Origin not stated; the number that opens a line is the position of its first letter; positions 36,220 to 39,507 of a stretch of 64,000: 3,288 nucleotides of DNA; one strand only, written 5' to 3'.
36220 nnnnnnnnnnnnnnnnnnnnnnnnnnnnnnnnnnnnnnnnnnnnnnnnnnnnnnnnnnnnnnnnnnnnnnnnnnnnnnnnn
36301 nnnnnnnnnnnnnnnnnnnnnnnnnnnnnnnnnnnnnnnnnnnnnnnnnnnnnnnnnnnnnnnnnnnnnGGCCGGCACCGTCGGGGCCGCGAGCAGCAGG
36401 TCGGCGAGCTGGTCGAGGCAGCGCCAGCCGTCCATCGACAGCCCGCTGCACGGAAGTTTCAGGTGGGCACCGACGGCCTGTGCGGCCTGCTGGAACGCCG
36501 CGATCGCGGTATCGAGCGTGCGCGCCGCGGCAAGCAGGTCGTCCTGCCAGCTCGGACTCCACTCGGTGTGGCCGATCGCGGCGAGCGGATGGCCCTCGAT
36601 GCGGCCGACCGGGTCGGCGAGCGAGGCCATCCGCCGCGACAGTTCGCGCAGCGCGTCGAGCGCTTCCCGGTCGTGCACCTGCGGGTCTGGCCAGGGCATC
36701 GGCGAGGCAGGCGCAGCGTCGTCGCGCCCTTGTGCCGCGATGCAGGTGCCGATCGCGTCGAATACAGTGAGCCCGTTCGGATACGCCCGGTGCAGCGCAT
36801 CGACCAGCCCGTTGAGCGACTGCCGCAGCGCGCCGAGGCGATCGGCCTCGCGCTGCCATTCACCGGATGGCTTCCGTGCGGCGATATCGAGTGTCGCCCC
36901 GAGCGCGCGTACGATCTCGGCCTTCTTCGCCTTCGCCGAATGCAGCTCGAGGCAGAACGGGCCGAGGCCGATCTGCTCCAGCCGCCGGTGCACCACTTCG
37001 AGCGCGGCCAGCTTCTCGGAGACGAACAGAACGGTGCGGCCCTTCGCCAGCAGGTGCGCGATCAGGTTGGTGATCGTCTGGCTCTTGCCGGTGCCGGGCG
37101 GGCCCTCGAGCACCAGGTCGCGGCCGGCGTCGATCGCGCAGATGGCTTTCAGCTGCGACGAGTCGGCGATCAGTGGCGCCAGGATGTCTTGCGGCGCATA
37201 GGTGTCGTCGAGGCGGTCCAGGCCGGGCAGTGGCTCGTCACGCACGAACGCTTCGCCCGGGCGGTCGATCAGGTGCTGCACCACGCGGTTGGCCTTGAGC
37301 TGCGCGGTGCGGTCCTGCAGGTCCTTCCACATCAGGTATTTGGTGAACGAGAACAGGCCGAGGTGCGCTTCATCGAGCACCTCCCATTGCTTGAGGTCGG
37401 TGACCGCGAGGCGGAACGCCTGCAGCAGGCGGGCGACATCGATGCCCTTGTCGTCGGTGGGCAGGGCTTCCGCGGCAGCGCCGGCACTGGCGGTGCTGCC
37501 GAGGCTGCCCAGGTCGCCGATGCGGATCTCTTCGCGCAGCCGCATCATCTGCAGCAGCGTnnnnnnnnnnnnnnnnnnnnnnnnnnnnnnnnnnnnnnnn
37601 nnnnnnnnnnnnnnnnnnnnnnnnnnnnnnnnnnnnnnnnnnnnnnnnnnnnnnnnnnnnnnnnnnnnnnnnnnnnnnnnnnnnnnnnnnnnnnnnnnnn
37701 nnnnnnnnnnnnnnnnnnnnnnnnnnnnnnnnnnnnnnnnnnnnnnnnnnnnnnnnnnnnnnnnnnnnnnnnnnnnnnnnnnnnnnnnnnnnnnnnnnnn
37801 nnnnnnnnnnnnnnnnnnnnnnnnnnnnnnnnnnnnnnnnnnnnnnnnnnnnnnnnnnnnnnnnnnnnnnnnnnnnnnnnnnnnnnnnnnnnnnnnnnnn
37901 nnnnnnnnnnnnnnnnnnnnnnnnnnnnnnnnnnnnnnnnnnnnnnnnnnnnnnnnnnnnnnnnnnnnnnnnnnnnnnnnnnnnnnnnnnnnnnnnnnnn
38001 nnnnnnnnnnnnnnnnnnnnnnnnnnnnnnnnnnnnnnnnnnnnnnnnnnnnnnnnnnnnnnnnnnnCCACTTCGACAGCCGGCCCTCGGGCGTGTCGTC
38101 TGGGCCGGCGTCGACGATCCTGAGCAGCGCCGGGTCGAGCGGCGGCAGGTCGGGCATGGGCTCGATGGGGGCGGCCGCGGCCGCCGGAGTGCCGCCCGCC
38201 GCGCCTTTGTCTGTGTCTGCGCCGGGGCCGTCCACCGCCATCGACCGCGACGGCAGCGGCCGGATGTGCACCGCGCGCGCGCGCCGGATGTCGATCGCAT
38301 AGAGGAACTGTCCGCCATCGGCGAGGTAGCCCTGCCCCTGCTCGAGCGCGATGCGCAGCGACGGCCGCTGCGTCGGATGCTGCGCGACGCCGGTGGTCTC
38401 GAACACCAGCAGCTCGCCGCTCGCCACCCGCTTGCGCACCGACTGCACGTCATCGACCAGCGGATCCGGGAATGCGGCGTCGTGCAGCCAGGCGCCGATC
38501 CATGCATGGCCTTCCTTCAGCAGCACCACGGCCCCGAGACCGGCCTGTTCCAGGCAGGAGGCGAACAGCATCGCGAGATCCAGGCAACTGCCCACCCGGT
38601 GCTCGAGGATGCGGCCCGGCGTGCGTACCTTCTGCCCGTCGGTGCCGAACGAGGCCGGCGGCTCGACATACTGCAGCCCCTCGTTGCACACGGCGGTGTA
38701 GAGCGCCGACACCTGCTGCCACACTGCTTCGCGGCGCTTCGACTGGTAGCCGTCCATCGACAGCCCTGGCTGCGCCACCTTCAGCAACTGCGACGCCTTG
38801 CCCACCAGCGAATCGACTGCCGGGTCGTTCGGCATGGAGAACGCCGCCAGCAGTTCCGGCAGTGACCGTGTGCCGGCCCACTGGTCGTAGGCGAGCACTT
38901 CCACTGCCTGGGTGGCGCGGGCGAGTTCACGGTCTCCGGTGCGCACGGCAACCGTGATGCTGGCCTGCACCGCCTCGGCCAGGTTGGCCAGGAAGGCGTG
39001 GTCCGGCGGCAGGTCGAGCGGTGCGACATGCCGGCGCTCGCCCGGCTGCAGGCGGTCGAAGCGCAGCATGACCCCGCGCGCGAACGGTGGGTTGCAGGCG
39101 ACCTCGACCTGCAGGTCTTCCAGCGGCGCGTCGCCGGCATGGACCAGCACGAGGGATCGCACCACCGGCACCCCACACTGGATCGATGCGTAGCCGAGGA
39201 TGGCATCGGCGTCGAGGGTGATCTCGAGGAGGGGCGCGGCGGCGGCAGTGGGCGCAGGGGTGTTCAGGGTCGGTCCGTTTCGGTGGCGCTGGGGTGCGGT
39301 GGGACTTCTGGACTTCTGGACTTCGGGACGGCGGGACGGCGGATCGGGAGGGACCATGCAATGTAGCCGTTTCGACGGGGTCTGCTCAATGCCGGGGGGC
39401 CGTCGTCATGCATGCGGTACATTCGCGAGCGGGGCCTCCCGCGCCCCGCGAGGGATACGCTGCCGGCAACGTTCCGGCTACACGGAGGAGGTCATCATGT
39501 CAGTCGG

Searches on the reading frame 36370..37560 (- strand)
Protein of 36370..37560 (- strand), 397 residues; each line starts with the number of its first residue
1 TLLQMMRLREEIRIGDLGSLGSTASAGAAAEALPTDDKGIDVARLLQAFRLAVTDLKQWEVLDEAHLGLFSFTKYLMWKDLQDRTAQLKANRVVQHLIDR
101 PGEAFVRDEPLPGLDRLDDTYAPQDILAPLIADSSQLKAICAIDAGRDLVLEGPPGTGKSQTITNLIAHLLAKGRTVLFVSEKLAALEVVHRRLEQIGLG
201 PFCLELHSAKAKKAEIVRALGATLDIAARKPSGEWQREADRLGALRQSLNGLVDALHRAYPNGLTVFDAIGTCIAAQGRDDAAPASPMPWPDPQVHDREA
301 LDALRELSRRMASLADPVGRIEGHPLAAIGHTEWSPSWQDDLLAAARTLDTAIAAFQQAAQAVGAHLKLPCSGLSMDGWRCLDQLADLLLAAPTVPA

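Call 23: search_protein_families(library=pfam, proteins=[window:36370-37560:-], max_evalue=10)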
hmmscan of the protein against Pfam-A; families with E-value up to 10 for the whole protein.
window:36370-37560:- (397 aa): 23 families
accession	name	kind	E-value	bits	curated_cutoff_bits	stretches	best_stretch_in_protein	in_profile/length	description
PF13086.12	AAA_11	-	3.1e-06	27.6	27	1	133-218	3-88/257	AAA domain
PF13604.12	AAA_30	-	4.8e-05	23.6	27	1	134-193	4-65/191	AAA domain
PF00580.27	UvrD-helicase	-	0.00093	19.4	23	1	135-175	4-42/271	UvrD/REP helicase N-terminal domain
PF00270.35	DEAD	-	0.001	19.3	26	1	135-207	3-77/167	DEAD/DEAH box helicase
PF20720.3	nSTAND3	-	0.0013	18.9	27.2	1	145-192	16-63/155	Novel STAND NTPase 3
PF13191.12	AAA_16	-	0.0015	19.5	32.6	1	139-268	15-139/167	AAA ATPase domain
PF13401.12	AAA_22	-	0.0023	18.7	27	1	149-251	8-81/130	AAA domain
PF13245.12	AAA_19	-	0.0028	18.3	25.1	1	144-181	9-48/134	AAA domain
PF04851.21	ResIII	-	0.0032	17.8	22.5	1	145-201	22-80/164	Type III restriction enzyme, res subunit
PF13481.12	AAA_25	-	0.013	15.5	27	1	144-183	31-72/195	AAA domain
PF24883.2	NPHP3_N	-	0.016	15.9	24.8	1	148-179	24-55/164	Nephrocystin 3, N-terminal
PF07728.20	AAA_5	-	0.019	15.4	22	1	148-177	1-30/139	AAA domain (dynein-related subfamily)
PF20030.5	bpMoxR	-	0.02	14.4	27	1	139-174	25-57/205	MoxR domain in the MoxR-vWA-beta-propeller ternary systems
PF01695.23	IstB_IS21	-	0.029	14.3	24.1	1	136-182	82-128/238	IstB-like ATP binding protein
PF03308.22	MeaB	-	0.029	13.8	23.1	1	143-178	28-65/273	Methylmalonyl Co-A mutase-associated GTPase MeaB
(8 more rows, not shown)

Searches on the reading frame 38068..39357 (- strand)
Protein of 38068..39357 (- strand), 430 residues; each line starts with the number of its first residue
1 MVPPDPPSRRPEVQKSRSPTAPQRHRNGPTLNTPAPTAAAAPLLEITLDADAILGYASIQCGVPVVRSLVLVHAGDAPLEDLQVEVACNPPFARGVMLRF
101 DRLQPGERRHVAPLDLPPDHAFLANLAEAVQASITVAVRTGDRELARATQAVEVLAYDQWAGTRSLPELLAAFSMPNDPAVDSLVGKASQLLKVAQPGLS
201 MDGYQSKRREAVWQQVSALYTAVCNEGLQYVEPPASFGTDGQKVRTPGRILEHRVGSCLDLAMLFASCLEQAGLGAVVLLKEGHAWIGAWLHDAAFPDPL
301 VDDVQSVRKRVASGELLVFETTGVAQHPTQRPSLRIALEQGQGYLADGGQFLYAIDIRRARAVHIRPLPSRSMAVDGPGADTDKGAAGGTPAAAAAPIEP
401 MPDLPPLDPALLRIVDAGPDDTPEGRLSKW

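Call 23: search_protein_families(library=pfam, proteins=[window:38068-39357:-], max_evalue=10)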
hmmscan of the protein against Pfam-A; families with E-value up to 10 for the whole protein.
window:38068-39357:- (430 aa): 2 families
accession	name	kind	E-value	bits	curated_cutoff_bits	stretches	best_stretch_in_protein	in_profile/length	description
PF01841.26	Transglut_core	-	0.019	15.7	23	1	214-291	16-98/108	Transglutaminase-like superfamily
PF04473.18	DUF553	-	0.069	13.1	20.5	1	235-280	46-86/140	Transglutaminase-like domain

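Call 24: find_homologous_proteins(query=window:38158-39240:-, max_evalue=0.001)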
Query window:38158-39240:- (361 aa): 100 proteins with E <= 0.001 among 8000 candidates.
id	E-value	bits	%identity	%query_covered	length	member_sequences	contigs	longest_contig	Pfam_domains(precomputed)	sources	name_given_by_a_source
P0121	1.1e-142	494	67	98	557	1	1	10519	PF13195.12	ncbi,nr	ncbi:MAG: hypothetical protein JWP96_314, partial [Polaromonas sp.]|nr:hypothetical protein [Polarom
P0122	6.4e-142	491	66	94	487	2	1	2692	PF13195.12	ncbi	-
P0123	3.4e-140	485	62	100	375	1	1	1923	-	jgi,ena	-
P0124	3.8e-140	485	90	65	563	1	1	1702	PF13195.12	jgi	-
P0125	6.9e-140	484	66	92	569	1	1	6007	PF13195.12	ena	-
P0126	7.9e-140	484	66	91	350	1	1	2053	-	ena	-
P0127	2.0e-138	480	61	98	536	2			PF13195.12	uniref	uniref:DUF4011 domain-containing protein n=1 Tax=Janthinobacterium sp. TaxID=1871054 RepID=UPI00293D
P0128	5.0e-136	472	65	91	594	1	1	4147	PF13195.12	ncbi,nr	ncbi:MAG: hypothetical protein JWP77_268, partial [Polaromonas sp.]|nr:hypothetical protein [Polarom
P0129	5.2e-134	465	64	91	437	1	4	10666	PF13195.12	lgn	-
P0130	3.8e-131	456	59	98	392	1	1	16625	-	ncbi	-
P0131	1.9e-126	440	57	98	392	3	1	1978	-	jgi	jgi:hypothetical protein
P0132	2.5e-125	436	60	91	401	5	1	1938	-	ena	-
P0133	8.8e-124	431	61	89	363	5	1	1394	-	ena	-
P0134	1.0e-123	431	64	84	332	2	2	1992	-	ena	-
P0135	4.4e-122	426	94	58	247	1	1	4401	-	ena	-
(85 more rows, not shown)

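Call 35: predict_structure(alignment_id=A1)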
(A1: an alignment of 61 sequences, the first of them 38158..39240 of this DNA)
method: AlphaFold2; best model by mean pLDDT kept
length: 361 residues; sequences in the alignment: 61
mean_pLDDT: 91.7   pTM: 0.88
mean pLDDT of the five models: 91.7, 91.6, 91.6, 91.2, 90.7
residues with pLDDT >= 90: 307; 70-90: 28; 50-70: 3; < 50: 23
segments of 3 or more residues with pLDDT < 50: 339-361
pLDDT, mean of each block of 10 residues (from residue 1): 89 95 95 97 98 97 97 95 95 98 96 97 92 97 98 97 96 98 97 85 95 97 99 98 96 98 97 98 92 94 92 97 96 69 36 40 45
secondary structure, 60 per line:
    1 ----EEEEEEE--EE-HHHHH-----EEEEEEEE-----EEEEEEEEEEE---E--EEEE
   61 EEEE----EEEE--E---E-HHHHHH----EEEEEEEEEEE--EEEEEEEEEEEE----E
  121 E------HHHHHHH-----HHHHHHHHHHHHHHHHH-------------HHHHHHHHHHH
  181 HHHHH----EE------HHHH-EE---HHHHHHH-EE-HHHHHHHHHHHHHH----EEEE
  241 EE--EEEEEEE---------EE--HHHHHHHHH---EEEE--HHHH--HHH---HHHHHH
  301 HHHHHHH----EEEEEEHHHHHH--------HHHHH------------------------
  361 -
elements in order: E5-11 H17-21 E27-34 E40-50 E57-64 E69-72 H81-86 E91-101 E104-115 H128-134 H140-156 H170-185 H198-201 H208-214 H219-232 E237-242 E245-251 H265-273 E277-280 H283-286 H295-307 E312-317 H318-323 H332-336

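Call 38: fold_search(model_id=the predicted structure, library=pdb)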
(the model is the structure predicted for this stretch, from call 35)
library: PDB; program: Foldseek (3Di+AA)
matches with E <= 10: 1598; with E <= 0.001: 40
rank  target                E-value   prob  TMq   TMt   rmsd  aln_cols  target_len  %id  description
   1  8rmy_D                1.0e-05  0.99  0.21  0.17  17.2       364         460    8  Transglutaminase 3 in complex with inhibitor Z-don and DH patient-derived Fab DH63-A02 (released 2025-03-12)
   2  9bc3_A                1.1e-05  1.00  0.23  0.20  16.4       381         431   12  Transglutaminase 2 - Alternate state (released 2024-07-03)
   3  8rmx_A                1.6e-05  0.98  0.21  0.17  17.5       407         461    8  Transglutaminase 3 in complex with DH patient-derived Fab DH63-A02 (released 2025-03-12)
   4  3s3p_A                1.7e-05  0.96  0.20  0.13  16.5       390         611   11  Transglutaminase 2 in complex with a novel inhibitor (released 2012-06-06)
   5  9bc2_A                3.0e-05  0.97  0.21  0.13  17.3       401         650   10  Transglutaminase 2 - Open State (released 2024-07-03)
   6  3s3j_A                3.4e-05  0.97  0.20  0.13  17.3       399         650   11  Transglutaminase 2 in complex with a novel inhibitor (released 2012-06-06)
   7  3s3s_A                6.5e-05  0.89  0.19  0.13  16.9       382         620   12  Transglutaminase 2 in complex with a novel inhibitor (released 2012-06-06)
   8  6u4z                  1.2e-04  0.72  0.15  0.12  18.0       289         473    9  Crystal Structure of a family 76 glycoside hydrolase from a bovine Bacteroides thetaiotaomicron strain (released 2020-04-29)
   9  2q3z_A                1.6e-04  0.94  0.21  0.13  17.3       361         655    9  Transglutaminase 2 undergoes large conformational change upon activation (released 2007-10-23)
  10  6kzb_A                1.6e-04  0.92  0.20  0.12  16.6       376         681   11  Transglutaminase2 complexed with calcium (released 2020-12-09)
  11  8xrt_D                2.6e-04  1.00  0.20  0.11   6.0       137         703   19  The crystal structure of a GH3 enzyme CcBgl3B (released 2024-04-10)
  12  8xrv_B                2.8e-04  1.00  0.21  0.11   5.9       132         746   20  The crystal structure of a GH3 enzyme CcBgl3B with glucose (released 2024-04-10)
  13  8xrv_E                2.8e-04  1.00  0.20  0.11   6.1       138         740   19  The crystal structure of a GH3 enzyme CcBgl3B with glucose (released 2024-04-10)
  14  9fyn                  2.9e-04  1.00  0.21  0.11   4.6       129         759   10  Lacto-N-biosidase from Trueperella pyogenes (released 2024-10-09)
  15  8oxy_A                2.9e-04  0.90  0.21  0.13  16.7       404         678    8  Transglutaminase 3 without calcium in complex with DH patient-derived Fab DH63-B02 (released 2023-10-18)
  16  3kd4_A                2.9e-04  0.89  0.20  0.15  17.8       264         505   13  CRYSTAL STRUCTURE OF A PUTATIVE PROTEASE (BDI_1141) FROM PARABACTEROIDES DISTASONIS ATCC 8503 AT 2.00 A RESOLUTION (released 2009-11-24)
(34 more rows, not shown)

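Call 39: search_protein_families(library=pfam, alignment_id=A1, max_evalue=0.1)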
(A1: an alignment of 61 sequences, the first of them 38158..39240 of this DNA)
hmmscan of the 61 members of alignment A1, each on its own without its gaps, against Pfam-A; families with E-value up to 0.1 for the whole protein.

A. member 1, window:38158-39240:- (361 aa): 2 families
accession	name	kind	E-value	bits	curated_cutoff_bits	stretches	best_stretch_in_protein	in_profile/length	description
PF01841.26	Transglut_core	-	0.014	16.2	23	1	175-252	16-98/108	Transglutaminase-like superfamily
PF04473.18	DUF553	-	0.052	13.4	20.5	1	196-241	46-86/140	Transglutaminase-like domain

B. families by the number of members that match (of 61 scanned): 11 families
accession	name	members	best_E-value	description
PF04473.18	DUF553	30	0.00038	Transglutaminase-like domain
PF01841.26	Transglut_core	24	0.0015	Transglutaminase-like superfamily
PF13195.11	DUF4011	22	5.5e-51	Protein of unknown function (DUF4011)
PF19698.5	DUF6197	1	7.6e-05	Family of unknown function (DUF6197)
PF00927.28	Transglut_C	1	0.0035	Transglutaminase family, C-terminal ig like domain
PF20271.3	CATASP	1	0.012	CATRA-Associated Small Protein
PF18216.6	N_formyltrans_C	1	0.033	N-formyltransferase dimerization C-terminal domain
PF24569.1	CFAP161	1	0.037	Cilia- and flagella-associated protein 161-like domain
PF17746.7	SfsA_N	1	0.044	SfsA N-terminal OB domain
PF17527.7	ALC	1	0.082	Phage ALC protein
PF18694.6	TDP-43_N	1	0.085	TAR DNA-binding protein 43, N-terminal domain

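Call 40: search_solved_structures(query=A1, max_evalue=1, show_alignments=2)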
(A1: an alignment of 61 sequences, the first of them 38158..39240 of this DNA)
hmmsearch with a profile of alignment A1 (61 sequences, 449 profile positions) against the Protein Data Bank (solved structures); distinct sequences matched with E-value up to 1: 0.

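Call 75: search_protein_representatives(protein=window:38158-39240:-)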
Query: 361 residues. Proteins with E-value up to 0.001 (for the whole library): 4037; up to 1e-10: 2462; up to 1e-30: 901. The best 150 are listed.
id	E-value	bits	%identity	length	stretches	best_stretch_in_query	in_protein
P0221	5.5e-132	456.7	59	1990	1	7-357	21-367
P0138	1.1e-118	412.9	57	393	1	3-339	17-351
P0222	6.6e-92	324.9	49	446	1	5-333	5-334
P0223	4.5e-90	318.8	48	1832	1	6-339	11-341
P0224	2.0e-84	300.3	48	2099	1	2-333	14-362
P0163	6.4e-84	298.6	52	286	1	7-275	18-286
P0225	2.6e-83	296.6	45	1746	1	5-337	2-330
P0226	2.2e-79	283.7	45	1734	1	4-356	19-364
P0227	1.4e-78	281.1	43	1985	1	18-334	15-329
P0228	1.9e-78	280.6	42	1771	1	5-333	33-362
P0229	2.8e-77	276.7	43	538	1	17-343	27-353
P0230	1.7e-76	274.2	44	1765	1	11-337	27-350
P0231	3.2e-76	273.3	43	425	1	6-335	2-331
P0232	8.5e-75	268.6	44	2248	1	6-333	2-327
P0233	2.3e-74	267.2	40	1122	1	4-354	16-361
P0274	1.8e-64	234.6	40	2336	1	24-353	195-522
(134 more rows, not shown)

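Call 76: search_protein_families(library=pfam, proteins=[P0225, P0228, P0274, P0232, P0223], max_evalue=0.00001)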
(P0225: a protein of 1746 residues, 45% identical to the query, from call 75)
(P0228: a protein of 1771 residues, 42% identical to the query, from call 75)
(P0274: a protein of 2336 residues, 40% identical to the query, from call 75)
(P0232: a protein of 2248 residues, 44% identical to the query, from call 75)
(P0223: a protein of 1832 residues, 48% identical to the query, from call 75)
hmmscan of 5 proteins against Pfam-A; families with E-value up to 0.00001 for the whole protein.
P0225 (1746 aa): 6 families
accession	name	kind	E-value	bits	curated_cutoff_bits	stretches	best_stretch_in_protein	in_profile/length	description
PF13195.11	DUF4011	-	5.3e-43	147.2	22.2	1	378-548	1-158/158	Protein of unknown function (DUF4011)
PF18741.7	MTES_1575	-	1.9e-32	111.6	38.2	1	1631-1726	1-94/96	REase_MTES_1575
PF13087.12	AAA_12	-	2.2e-19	70.2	27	1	1388-1583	4-193/195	AAA domain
PF13086.12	AAA_11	-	1.7e-16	61.2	27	2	1313-1361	205-253/257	AAA domain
PF13245.12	AAA_19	-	5.1e-09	36.8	25.1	0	1316-1360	84-131/134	AAA domain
PF13604.12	AAA_30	-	9.5e-07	29.2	27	0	663-722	4-65/191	AAA domain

P0228 (1771 aa): 7 families
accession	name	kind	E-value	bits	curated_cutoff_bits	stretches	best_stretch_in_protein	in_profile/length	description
PF13195.11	DUF4011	-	1e-39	136.5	22.2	1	416-588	1-158/158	Protein of unknown function (DUF4011)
PF18741.7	MTES_1575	-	1.3e-37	128.1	38.2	1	1665-1762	1-96/96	REase_MTES_1575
PF13086.12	AAA_11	-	2.3e-16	60.8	27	2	1361-1400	213-253/257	AAA domain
PF13087.12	AAA_12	-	4.2e-16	59.5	27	1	1435-1616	18-192/195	AAA domain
PF13245.12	AAA_19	-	1.5e-09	38.6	25.1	0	710-958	5-113/134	AAA domain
PF13604.12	AAA_30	-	3.8e-09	37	27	0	706-763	6-65/191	AAA domain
PF01443.25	Viral_helicase1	-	2.5e-06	27.9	21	0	1350-1400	46-100/228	Viral superfamily 1 RNA helicase core domain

P0274 (2336 aa): 8 families
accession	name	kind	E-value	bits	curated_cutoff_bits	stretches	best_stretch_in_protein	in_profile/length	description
PF13195.11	DUF4011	-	5.6e-35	121.1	22.2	1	545-708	1-158/158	Protein of unknown function (DUF4011)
PF18741.7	MTES_1575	-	5.1e-34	116.7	38.2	1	1754-1850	2-96/96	REase_MTES_1575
PF13086.12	AAA_11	-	5.3e-15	56.3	27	1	823-911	3-105/257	AAA domain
PF13087.12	AAA_12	-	5.4e-12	46.1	27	1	1569-1708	76-193/195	AAA domain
PF00929.31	RNase_T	-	2e-11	45.1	24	1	14-158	14-164/164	Exonuclease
PF13604.12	AAA_30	-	9.8e-09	35.6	27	0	823-883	3-65/191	AAA domain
PF13245.12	AAA_19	-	1.5e-07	32.1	25.1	0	826-881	1-58/134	AAA domain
PF11784.13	DUF3320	-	1e-06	29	25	1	1904-1946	3-46/50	Protein of unknown function (DUF3320)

P0232 (2248 aa): 6 families
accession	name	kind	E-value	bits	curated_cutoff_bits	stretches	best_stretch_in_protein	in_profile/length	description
PF13195.11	DUF4011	-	3e-46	157.7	22.2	1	378-550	1-158/158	Protein of unknown function (DUF4011)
PF18741.7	MTES_1575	-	3.9e-38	129.9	38.2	1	1925-2019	1-93/96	REase_MTES_1575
PF13087.12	AAA_12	-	1.5e-16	61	27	1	1693-1875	15-192/195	AAA domain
PF13086.12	AAA_11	-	3.8e-15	56.8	27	2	663-726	3-74/257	AAA domain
PF13245.12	AAA_19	-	6.1e-09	36.6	25.1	0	666-715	1-53/134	AAA domain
PF13604.12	AAA_30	-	9.7e-07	29.1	27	0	665-719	5-61/191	AAA domain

P0223 (1832 aa): 6 families
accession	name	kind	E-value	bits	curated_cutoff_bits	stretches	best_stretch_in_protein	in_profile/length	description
PF13195.11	DUF4011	-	4.3e-39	134.5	22.2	1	387-558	1-158/158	Protein of unknown function (DUF4011)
PF18741.7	MTES_1575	-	1.5e-24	86.3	38.2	1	1625-1721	2-96/96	REase_MTES_1575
PF13086.12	AAA_11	-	2.3e-18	67.3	27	2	1319-1362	208-254/257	AAA domain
PF13087.12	AAA_12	-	1.7e-15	57.6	27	1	1392-1575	13-191/195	AAA domain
PF13245.12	AAA_19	-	1.4e-08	35.5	25.1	0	1322-1361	90-132/134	AAA domain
PF13604.12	AAA_30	-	2.3e-08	34.4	27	0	673-733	3-65/191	AAA domain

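Call 77: search_protein_families(library=ncbifam, proteins=[P0225], max_evalue=1e-30)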
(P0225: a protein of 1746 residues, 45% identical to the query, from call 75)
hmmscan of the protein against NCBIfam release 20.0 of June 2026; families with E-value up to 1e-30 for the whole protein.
P0225 (1746 aa): 2 families
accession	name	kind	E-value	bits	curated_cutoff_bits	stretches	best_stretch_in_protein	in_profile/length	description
NF058533.1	antiphage_ProA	equivalog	0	1941.4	1500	1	13-1736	1-1711/1903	anti-phage protein ProA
NF042953.1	Hhe_antiphage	equivalog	7.4e-242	806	2000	2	1081-1723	1040-1675/1797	DUF4011 domain-containing anti-phage protein Hhe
